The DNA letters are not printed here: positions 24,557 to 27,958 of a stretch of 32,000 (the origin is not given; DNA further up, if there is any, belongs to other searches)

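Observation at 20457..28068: Candidate undescribed ATP-dependent PLD restriction-modification-like system: TM peptide + PglX/Eco57I-like m6A methyltransferase + PLD/B3-like reader-nuclease + PLD-SNF2 motor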

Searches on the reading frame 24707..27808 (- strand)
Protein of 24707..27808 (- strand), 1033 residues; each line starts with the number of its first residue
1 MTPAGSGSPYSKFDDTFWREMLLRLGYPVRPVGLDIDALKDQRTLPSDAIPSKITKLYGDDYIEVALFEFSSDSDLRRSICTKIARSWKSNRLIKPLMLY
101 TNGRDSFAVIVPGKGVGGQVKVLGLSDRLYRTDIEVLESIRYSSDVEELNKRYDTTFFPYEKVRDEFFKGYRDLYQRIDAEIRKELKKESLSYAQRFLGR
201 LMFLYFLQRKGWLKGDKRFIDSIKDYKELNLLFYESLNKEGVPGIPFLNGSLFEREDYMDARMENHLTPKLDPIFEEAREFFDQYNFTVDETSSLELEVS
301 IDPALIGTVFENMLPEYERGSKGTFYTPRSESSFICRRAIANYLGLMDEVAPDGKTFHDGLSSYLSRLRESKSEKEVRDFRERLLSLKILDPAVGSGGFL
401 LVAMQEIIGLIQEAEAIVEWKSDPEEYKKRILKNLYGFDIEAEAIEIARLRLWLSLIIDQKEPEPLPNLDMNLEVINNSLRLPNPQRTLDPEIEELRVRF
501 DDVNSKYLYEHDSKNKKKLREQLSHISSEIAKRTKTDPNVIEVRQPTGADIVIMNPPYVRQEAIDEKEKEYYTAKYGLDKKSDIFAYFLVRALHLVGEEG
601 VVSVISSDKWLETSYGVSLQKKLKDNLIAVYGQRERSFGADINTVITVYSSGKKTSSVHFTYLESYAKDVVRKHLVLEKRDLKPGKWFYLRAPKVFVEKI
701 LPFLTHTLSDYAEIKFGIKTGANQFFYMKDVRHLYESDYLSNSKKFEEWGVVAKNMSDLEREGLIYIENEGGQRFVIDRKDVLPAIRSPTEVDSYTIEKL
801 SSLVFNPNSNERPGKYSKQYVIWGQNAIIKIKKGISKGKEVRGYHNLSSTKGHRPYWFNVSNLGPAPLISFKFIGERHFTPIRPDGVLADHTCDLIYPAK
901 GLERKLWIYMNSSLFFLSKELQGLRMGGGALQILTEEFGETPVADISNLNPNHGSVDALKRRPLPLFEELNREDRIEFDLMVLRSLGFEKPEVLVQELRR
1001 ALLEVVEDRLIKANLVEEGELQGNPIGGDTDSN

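Call 4: search_protein_families(library=pfam, proteins=[window:24707-27808:-], max_evalue=0.01)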
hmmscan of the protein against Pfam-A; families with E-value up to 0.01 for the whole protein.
window:24707-27808:- (1033 aa): 4 families
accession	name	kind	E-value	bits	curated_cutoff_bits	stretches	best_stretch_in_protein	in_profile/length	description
PF07669.17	Eco57I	-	3.1e-28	99.4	25.3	1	433-622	1-149/171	Eco57I restriction-modification methylase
PF20473.4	MmeI_Mtase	-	1.4e-12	47.8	27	1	372-574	6-161/259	MmeI, DNA-methyltransferase domain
PF02384.22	N6_Mtase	-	5.7e-10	39.4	20.4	0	388-455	49-100/311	N-6 DNA Methylase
PF01170.24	UPF0020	-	0.0091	16.1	22.3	0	388-451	31-95/197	RMKL-like, methyltransferase domain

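Call 5: search_protein_families(library=padloc, proteins=[window:24707-27808:-], max_evalue=0.01)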
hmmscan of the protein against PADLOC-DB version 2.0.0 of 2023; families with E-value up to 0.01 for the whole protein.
window:24707-27808:- (1033 aa): 59 families (the best 25 are shown)
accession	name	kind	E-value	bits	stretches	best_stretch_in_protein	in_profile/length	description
PDLC03601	REase_MTase_IIG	-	1.4e-39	133.8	2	192-478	238-555/1110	Type IIG restriction enzyme-methyltransferase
PDLC03596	REase_MTase_IIG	-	3.8e-37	125.8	3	382-728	537-902/1148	Type IIG restriction enzyme-methyltransferase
PDLC03612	REase_MTase_IIG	-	1.1e-32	111.3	3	547-727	805-998/1247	Type IIG restriction enzyme-methyltransferase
PDLC03627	REase_MTase_IIG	-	1.1e-18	64.4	1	300-596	327-615/1136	Type IIG restriction enzyme-methyltransferase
PDLC03609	REase_MTase_IIG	-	1.2e-18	64.4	2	371-457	421-512/1066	Type IIG restriction enzyme-methyltransferase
PDLC02521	PglX|PglXI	-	3e-18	63.2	1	375-649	297-587/1174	PglX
PDLC02523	PglX|PglXI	-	5.9e-18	62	2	384-484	329-429/1428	PglX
PDLC03226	MTase_II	-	8.5e-18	62.3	1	538-627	118-207/579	Type II methyltransferase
PDLC03313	MTase_II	-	2.3e-16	57.4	1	546-627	142-224/563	Type II methyltransferase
PDLC02525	PglX|PglXI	-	3.9e-16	56.8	1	386-665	284-578/607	PglX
PDLC03604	REase_MTase_IIG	-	6.2e-16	55.6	1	382-740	385-740/1011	Type IIG restriction enzyme-methyltransferase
PDLC03628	REase_MTase_IIG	-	1.1e-15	54.8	2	134-344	146-359/1100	Type IIG restriction enzyme-methyltransferase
PDLC03600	REase_MTase_IIG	-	1.4e-15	54.4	1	550-726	498-690/1205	Type IIG restriction enzyme-methyltransferase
PDLC03335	MTase_II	-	3.9e-15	53.5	2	524-727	170-381/607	Type II methyltransferase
PDLC02528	PglX|PglXI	-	8.8e-15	51.5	2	551-729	475-660/1125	PglX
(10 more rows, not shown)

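Call 8: search_protein_families(library=ncbifam, proteins=[window:24707-27808:-], max_evalue=0.01)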
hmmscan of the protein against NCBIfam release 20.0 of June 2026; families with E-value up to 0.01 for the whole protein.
window:24707-27808:- (1033 aa): 7 families
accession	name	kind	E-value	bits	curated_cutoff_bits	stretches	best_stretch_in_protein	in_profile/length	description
NF033452.1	BREX_1_MTaseX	exception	8.4e-21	73.6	500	2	523-666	483-630/1210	BREX-1 system adenine-specific DNA-methyltransferase PglX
NF033455.1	BREX_6_MTaseX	exception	5.5e-20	70.5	900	2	375-463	318-407/1319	BREX-6 system adenine-specific DNA-methyltransferase PglX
NF033451.1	BREX_2_MTaseX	equivalog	2.9e-08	31.9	400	1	384-619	222-434/1185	BREX-2 system adenine-specific DNA-methyltransferase PglX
NF033454.1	BREX_5_MTaseX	exception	1.2e-07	29.7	900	1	368-454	285-366/1404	BREX-5 system adenine-specific DNA-methyltransferase PglX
TIGR02987.1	met_A_Alw26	exception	4.5e-06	25.7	353.5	0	495-576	63-140/523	Alw26I/Eco31I/Esp3I family type II restriction adenine-specific DNA-methyltransferase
NF047738.1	antiphage_MADS2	equivalog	1.3e-05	23.7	720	0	388-450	334-403/654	methylation-associated defense system DNA methyltransferase MAD2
TIGR03534.1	RF_mod_PrmC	equivalog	0.0047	16.4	199.1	0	513-571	129-179/253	peptide chain release factor N(5)-glutamine methyltransferase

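Call 11: search_solved_structures(query=window:24707-27808:-, max_evalue=0.001)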
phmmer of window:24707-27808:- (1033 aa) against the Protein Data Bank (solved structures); distinct sequences matched with E-value up to 0.001: 4.
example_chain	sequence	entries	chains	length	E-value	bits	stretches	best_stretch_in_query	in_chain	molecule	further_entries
7qw5_A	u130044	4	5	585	1.1e-08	36.5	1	541-627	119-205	Modification methylase BseCI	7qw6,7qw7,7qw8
8c45_A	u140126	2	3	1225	2.2e-06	28.8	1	550-643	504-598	site-specific DNA-methyltransferase (adenine-specific)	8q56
9ewz_C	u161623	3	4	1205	7.4e-06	27.1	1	550-639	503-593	Adenine-specific methyltransferase BrxX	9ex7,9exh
8zek_A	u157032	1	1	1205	7.5e-06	27.1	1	550-639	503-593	site-specific DNA-methyltransferase (adenine-specific)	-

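Call 75: search_solved_structures(query=A3, max_evalue=0.01)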
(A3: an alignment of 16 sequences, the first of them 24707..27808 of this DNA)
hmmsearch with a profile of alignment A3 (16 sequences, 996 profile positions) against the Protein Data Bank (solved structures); distinct sequences matched with E-value up to 0.01: 7.
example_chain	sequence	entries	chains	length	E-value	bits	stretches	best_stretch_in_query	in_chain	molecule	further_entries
7qw5_A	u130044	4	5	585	3.8e-18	68.1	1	524-615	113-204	Modification methylase BseCI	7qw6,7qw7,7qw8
7lni_A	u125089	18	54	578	2.3e-12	49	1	535-767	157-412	Site-specific DNA-methyltransferase (adenine-specific)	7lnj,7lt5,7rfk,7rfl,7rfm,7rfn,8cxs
8cxz_A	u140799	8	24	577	2.6e-12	48.8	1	535-767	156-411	Site-specific DNA-methyltransferase (adenine-specific)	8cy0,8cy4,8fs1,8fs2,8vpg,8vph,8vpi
8c45_A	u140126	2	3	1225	1.2e-11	46.7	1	375-670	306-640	site-specific DNA-methyltransferase (adenine-specific)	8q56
9ewz_C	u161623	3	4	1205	2.8e-10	42.1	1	533-602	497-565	Adenine-specific methyltransferase BrxX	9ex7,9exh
8zek_A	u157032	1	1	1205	3.4e-10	41.8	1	533-602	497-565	site-specific DNA-methyltransferase (adenine-specific)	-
5hr4_C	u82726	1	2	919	0.0001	23.6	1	326-444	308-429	MmeI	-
